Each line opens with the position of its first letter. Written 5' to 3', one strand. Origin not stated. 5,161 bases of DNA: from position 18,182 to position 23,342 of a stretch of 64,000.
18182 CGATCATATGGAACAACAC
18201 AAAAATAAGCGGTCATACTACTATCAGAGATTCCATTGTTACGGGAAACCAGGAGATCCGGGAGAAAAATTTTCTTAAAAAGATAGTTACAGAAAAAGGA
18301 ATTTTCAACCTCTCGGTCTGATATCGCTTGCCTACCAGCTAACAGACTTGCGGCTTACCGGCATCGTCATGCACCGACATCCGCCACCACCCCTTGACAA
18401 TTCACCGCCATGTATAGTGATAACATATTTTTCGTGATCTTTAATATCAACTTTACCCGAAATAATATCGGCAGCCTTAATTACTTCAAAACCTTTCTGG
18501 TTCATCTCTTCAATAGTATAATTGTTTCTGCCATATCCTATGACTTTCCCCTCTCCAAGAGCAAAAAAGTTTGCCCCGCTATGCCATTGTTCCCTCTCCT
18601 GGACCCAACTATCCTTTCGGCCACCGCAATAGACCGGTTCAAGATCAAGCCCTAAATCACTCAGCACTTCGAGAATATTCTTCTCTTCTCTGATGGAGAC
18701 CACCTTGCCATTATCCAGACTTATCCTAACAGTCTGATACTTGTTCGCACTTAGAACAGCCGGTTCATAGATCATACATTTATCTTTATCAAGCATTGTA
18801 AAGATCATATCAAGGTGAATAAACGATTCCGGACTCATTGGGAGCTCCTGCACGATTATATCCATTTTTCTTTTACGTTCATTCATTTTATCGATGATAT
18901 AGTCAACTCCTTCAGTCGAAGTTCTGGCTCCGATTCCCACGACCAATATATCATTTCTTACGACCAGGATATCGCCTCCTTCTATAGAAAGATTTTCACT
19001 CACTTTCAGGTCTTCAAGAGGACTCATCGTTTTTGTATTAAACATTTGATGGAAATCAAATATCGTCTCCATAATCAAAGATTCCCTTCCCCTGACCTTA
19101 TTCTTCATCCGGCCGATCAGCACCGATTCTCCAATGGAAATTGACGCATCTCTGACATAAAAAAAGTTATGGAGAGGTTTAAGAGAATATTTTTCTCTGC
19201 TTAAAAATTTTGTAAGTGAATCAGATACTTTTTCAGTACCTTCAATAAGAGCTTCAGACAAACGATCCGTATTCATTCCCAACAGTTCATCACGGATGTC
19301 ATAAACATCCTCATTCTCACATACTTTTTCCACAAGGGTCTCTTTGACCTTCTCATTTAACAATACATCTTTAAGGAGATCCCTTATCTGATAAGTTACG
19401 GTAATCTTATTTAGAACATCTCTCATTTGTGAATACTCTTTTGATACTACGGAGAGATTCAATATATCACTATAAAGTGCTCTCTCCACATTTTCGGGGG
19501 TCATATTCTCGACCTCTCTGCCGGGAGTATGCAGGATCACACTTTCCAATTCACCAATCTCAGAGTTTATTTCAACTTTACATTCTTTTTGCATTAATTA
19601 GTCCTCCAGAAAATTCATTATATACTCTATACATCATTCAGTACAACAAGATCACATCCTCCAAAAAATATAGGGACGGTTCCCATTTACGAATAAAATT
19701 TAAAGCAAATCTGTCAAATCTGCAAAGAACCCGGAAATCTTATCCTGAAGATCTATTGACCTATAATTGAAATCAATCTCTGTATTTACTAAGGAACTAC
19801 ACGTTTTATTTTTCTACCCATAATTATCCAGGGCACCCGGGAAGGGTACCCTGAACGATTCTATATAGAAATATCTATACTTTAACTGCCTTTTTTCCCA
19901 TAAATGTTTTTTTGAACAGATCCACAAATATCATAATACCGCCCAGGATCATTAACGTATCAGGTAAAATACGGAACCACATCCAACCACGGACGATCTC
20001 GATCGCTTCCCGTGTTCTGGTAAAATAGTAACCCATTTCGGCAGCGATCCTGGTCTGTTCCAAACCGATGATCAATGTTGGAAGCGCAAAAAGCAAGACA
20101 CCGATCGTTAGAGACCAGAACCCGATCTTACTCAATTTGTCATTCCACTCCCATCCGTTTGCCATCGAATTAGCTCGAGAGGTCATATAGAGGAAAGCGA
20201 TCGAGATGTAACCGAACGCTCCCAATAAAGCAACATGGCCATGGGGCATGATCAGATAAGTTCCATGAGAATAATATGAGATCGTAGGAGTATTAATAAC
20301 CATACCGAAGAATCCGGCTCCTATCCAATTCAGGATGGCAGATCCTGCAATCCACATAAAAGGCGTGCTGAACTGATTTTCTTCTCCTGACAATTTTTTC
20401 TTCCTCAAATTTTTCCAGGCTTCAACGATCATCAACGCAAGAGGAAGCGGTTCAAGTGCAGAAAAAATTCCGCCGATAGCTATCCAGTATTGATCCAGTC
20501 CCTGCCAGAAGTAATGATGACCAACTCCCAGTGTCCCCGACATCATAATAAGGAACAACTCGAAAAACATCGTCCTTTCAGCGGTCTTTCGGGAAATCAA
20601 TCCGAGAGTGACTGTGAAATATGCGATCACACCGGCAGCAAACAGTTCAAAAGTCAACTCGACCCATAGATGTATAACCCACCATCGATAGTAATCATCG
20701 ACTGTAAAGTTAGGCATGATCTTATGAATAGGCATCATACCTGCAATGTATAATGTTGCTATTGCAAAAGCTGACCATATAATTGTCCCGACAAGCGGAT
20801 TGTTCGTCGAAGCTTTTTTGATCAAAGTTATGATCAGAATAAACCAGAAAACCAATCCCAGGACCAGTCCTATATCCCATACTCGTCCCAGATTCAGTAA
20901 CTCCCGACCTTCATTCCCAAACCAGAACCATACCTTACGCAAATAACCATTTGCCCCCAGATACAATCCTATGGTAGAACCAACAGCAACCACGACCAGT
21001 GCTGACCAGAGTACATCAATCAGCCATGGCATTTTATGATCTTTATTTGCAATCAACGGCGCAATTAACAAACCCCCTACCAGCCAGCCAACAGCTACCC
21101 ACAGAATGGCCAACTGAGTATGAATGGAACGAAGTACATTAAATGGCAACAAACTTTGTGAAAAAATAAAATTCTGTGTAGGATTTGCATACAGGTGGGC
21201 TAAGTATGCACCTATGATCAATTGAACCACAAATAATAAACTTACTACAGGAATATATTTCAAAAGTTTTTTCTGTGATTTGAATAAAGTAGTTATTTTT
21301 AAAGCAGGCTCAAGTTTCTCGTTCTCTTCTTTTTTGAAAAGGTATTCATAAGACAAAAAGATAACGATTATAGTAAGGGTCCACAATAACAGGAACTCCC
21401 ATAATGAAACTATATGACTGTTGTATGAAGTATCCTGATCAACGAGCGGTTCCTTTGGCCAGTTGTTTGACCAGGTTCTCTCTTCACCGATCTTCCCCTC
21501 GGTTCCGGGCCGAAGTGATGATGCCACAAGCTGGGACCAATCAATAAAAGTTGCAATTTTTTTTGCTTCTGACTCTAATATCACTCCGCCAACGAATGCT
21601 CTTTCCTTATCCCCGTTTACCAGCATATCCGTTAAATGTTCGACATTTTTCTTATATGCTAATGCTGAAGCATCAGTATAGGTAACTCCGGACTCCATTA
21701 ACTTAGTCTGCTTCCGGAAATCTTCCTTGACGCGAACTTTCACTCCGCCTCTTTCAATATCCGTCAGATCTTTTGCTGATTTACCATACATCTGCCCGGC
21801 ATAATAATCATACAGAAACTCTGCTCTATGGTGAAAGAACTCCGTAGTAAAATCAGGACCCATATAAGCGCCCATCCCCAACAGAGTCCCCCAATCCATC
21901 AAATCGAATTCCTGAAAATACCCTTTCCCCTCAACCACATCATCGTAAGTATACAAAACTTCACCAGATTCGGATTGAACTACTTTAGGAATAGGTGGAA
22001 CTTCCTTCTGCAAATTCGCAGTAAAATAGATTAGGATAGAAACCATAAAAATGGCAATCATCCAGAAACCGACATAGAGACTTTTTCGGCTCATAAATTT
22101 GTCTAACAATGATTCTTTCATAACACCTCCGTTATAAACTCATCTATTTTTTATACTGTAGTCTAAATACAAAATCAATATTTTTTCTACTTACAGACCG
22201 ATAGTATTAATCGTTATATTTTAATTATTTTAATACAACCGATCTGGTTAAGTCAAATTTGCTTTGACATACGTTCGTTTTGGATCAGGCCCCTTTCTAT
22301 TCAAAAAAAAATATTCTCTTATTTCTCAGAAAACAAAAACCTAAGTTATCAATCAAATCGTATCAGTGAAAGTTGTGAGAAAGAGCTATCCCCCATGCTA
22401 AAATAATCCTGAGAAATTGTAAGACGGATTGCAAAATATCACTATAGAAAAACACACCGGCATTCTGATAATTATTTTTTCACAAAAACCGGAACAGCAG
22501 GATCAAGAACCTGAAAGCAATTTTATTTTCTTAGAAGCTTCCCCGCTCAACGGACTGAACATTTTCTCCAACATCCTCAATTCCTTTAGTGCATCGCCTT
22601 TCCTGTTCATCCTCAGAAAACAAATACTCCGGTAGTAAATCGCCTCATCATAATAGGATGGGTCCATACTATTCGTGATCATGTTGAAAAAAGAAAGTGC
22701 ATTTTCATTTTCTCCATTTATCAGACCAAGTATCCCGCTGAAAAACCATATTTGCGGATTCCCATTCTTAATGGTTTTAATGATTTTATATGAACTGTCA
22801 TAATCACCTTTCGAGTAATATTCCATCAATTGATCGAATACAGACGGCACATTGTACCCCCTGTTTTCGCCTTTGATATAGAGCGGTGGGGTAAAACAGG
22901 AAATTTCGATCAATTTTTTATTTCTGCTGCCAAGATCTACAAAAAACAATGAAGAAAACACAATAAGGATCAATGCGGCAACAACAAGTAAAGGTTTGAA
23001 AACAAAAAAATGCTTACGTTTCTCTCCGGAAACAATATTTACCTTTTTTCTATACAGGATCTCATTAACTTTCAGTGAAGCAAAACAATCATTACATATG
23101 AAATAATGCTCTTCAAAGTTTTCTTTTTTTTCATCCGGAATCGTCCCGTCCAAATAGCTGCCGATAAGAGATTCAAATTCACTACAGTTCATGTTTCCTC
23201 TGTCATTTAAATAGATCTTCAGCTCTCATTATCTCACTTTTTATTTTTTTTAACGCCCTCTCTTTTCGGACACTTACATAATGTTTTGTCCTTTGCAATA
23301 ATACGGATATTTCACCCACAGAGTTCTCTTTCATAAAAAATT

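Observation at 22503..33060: ECF sigma / anti-sigma / exported TPR-CHAT protease / PKD-barrel-PKD module: an envelope system with no characterised counterpart known to me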

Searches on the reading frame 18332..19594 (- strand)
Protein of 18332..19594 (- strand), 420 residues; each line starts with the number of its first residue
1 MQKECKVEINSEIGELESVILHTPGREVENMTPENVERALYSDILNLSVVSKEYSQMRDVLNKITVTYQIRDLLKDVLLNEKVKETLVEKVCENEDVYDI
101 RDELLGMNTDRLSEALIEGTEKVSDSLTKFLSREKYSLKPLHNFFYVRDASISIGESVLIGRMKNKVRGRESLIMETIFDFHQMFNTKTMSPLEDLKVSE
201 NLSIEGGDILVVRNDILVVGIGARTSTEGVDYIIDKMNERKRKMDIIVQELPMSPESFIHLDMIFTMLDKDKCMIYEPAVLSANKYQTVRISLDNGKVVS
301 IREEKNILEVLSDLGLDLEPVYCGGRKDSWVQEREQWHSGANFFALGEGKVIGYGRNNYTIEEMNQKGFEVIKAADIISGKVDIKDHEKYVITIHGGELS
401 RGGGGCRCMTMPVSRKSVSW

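Call 96: search_protein_families(library=pfam, proteins=[window:18332-19594:-], max_evalue=0.01)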
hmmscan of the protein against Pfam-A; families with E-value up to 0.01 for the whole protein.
window:18332-19594:- (420 aa): 2 families
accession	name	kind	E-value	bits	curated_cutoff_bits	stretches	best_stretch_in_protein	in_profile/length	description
PF02274.22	ADI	-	6.8e-61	206.8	22.8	1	40-415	4-377/377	Arginine deiminase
PF19420.4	DDAH_eukar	-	2.4e-07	30.7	23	1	152-304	69-222/291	N,N dimethylarginine dimethylhydrolase, eukaryotic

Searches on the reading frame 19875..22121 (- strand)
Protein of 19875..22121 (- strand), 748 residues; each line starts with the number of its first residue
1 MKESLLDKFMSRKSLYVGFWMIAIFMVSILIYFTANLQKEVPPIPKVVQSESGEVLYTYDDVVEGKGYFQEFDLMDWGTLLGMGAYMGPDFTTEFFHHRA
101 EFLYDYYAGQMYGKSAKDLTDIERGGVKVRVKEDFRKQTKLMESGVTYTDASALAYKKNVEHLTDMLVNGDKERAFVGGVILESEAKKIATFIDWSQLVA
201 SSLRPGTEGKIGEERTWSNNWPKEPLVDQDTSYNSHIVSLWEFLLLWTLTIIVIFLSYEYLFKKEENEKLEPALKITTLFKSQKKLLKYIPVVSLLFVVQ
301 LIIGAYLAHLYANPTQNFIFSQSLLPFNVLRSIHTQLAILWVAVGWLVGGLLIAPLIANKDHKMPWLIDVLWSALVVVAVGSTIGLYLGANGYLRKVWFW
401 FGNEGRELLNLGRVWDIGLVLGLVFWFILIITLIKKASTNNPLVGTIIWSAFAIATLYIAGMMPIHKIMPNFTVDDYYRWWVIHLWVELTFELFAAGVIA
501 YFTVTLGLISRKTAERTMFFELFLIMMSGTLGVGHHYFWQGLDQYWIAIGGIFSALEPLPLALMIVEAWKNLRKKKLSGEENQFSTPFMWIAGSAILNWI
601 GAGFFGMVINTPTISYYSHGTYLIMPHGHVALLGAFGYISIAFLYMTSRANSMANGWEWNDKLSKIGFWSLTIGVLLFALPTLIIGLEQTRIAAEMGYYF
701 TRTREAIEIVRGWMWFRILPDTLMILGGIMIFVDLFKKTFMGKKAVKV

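Call 4: search_protein_families(library=pfam, proteins=[window:19875-22121:-], max_evalue=0.01)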
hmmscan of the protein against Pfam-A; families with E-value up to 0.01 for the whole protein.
window:19875-22121:- (748 aa): 2 families
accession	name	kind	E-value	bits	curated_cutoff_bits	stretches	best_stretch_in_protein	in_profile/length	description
PF00115.25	COX1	-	5.2e-61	207.3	34.8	1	287-719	4-432/436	Cytochrome C and Quinol oxidase polypeptide I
PF22085.1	NorB_cytochrome_c-like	-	7.7e-41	140.9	29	1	45-223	1-181/181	Nitric oxide reductase subunit B, cytochrome c-like domain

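Call 5: search_protein_families(library=ncbifam, proteins=[window:19875-22121:-], max_evalue=0.01)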
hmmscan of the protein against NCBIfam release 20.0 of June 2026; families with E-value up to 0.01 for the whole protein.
window:19875-22121:- (748 aa): 0 families

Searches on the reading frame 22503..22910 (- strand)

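Call 48: search_protein_families(library=pfam, proteins=[window:22503-22910:-], max_evalue=5)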
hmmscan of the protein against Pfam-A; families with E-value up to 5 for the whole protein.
window:22503-22910:- (135 aa): 1 family
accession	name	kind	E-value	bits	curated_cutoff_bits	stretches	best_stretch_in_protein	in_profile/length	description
PF13432.12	TPR_16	-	0.29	12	32.7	0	32-78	8-57/65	Tetratricopeptide repeat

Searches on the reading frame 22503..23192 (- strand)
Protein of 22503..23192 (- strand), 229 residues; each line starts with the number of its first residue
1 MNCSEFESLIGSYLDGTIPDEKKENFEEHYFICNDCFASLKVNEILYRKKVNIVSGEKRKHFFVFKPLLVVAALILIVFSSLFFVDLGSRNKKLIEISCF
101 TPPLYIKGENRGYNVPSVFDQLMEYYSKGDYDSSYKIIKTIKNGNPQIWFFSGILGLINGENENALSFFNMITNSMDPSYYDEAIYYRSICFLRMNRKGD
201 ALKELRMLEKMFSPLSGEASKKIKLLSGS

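Call 4: search_protein_families(library=pfam, proteins=[window:22503-23192:-], max_evalue=0.01)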
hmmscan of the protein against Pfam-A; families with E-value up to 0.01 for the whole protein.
window:22503-23192:- (229 aa): 1 family
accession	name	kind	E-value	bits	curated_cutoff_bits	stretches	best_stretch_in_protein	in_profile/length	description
PF13490.11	zf-HC2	-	2.3e-07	31.2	22.2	1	3-36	1-34/35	Putative zinc-finger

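Call 5: search_protein_families(library=ncbifam, proteins=[window:22503-23192:-], max_evalue=0.01)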
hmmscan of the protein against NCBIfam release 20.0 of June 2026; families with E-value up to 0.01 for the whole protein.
window:22503-23192:- (229 aa): 3 families
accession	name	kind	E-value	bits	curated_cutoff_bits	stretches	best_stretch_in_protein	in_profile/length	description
TIGR02552.1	LcrH_SycD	equivalog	0.0017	18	104.8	1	123-210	26-114/136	SycD/LcrH family type III secretion system chaperone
TIGR03988.1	antisig_RsrA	equivalog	0.0018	18.3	62.5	1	2-44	1-43/77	mycothiol system anti-sigma-R factor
NF047528.1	LIMLP_03685_anti-sigma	equivalog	0.0097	15.1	200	0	41-94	41-92/347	LIMLP_03685 family anti-sigma factor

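Call 34: find_related_loci(query=A4, collection=metagenome_contigs, flank=10000)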
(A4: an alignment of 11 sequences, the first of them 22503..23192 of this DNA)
Query A4 (229 aa) in metagenome_contigs; peptide patterns used: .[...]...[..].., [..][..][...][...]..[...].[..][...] (x = any residue, [..] = any of these).
221 stretches matched a pattern; 25 encode a relative of the query (tblastn E <= 1e-3); 25 distinct loci.
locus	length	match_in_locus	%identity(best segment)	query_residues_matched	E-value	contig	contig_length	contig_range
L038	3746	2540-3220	58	1-227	8e-90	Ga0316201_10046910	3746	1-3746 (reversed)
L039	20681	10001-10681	59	1-227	4e-89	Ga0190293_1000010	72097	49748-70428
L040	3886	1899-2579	59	1-227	5e-89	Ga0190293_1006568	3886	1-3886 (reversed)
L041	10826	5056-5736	56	1-227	7e-85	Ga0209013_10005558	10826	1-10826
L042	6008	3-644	51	8-221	3e-73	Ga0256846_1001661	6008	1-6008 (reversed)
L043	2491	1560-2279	42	1-227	6e-58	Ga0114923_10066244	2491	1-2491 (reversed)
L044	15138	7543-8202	43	1-219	1e-55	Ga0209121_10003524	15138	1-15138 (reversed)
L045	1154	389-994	44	18-219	3e-59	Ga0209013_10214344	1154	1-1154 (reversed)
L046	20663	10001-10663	40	1-219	3e-53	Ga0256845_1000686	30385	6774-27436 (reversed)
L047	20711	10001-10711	41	1-223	4e-49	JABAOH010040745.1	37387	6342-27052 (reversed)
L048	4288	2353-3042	40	1-223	5e-49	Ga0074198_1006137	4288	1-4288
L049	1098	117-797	43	1-228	5e-48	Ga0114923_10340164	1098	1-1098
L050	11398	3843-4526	41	1-221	1e-45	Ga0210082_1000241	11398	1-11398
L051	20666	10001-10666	39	1-219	1e-45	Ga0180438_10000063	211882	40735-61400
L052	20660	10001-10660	43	1-219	2e-43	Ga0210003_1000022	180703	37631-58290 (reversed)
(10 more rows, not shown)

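Call 48: search_protein_families(library=pfam, proteins=[L047:9018-9422:+], max_evalue=5)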
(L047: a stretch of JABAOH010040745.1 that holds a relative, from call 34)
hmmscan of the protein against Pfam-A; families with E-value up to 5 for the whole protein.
L047:9018-9422:+ (134 aa): 0 families

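Call 77: search_protein_families(library=padloc, proteins=[window:22503-23192:-], max_evalue=0.01)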
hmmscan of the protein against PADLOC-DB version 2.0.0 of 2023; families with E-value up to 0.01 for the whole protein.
window:22503-23192:- (229 aa): 0 families

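Call 109: search_solved_structures(query=A4, max_evalue=10, show_alignments=3)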
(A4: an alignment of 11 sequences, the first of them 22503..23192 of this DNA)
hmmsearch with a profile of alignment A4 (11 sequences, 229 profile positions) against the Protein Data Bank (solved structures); distinct sequences matched with E-value up to 10: 41.
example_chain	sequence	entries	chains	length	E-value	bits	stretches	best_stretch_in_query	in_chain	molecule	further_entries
7obe_A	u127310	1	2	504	0.0016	21.3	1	107-227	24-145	Isoform 2 of Serine/threonine-protein phosphatase 5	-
6vfi_B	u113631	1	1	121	0.0023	20.7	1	111-186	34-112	O43_dn18B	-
5jjt_A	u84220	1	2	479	0.014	18.1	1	110-227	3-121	Serine/threonine-protein phosphatase 5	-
4xi0_A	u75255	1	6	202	0.015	18.1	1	130-207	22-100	Magnetosome protein MamA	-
8ch0_A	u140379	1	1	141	0.019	17.8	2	119-203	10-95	Consensus tetratricopeptide repeat protein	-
2kck_A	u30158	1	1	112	0.02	17.7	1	113-181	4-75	TPR repeat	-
5lfl_A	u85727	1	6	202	0.022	17.6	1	131-207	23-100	Magnetosome protein MamA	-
3kd7_A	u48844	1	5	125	0.026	17.3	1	114-174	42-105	CTPR390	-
2fo7_A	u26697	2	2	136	0.028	17.2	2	122-205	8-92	SYNTHETIC CONSENSUS TPR PROTEIN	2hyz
5wrv_B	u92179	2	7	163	0.032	17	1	114-180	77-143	Signal recognition particle subunit SRP72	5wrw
5lfm_A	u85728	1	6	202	0.032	17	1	136-207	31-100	Magnetosome protein MamA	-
5m72_A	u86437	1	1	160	0.042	16.6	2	120-205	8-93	Signal recognition particle subunit SRP72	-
1e96_B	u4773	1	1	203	0.051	16.3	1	120-206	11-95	NEUTROPHIL CYTOSOL FACTOR 2 (NCF-2) TPR DOMAIN, RESIDUES 1-203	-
1wm5_A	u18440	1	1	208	0.054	16.3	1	120-206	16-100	Neutrophil cytosol factor 2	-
1hh8_A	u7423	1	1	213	0.058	16.2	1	120-206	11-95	NEUTROPHIL CYTOSOL FACTOR 2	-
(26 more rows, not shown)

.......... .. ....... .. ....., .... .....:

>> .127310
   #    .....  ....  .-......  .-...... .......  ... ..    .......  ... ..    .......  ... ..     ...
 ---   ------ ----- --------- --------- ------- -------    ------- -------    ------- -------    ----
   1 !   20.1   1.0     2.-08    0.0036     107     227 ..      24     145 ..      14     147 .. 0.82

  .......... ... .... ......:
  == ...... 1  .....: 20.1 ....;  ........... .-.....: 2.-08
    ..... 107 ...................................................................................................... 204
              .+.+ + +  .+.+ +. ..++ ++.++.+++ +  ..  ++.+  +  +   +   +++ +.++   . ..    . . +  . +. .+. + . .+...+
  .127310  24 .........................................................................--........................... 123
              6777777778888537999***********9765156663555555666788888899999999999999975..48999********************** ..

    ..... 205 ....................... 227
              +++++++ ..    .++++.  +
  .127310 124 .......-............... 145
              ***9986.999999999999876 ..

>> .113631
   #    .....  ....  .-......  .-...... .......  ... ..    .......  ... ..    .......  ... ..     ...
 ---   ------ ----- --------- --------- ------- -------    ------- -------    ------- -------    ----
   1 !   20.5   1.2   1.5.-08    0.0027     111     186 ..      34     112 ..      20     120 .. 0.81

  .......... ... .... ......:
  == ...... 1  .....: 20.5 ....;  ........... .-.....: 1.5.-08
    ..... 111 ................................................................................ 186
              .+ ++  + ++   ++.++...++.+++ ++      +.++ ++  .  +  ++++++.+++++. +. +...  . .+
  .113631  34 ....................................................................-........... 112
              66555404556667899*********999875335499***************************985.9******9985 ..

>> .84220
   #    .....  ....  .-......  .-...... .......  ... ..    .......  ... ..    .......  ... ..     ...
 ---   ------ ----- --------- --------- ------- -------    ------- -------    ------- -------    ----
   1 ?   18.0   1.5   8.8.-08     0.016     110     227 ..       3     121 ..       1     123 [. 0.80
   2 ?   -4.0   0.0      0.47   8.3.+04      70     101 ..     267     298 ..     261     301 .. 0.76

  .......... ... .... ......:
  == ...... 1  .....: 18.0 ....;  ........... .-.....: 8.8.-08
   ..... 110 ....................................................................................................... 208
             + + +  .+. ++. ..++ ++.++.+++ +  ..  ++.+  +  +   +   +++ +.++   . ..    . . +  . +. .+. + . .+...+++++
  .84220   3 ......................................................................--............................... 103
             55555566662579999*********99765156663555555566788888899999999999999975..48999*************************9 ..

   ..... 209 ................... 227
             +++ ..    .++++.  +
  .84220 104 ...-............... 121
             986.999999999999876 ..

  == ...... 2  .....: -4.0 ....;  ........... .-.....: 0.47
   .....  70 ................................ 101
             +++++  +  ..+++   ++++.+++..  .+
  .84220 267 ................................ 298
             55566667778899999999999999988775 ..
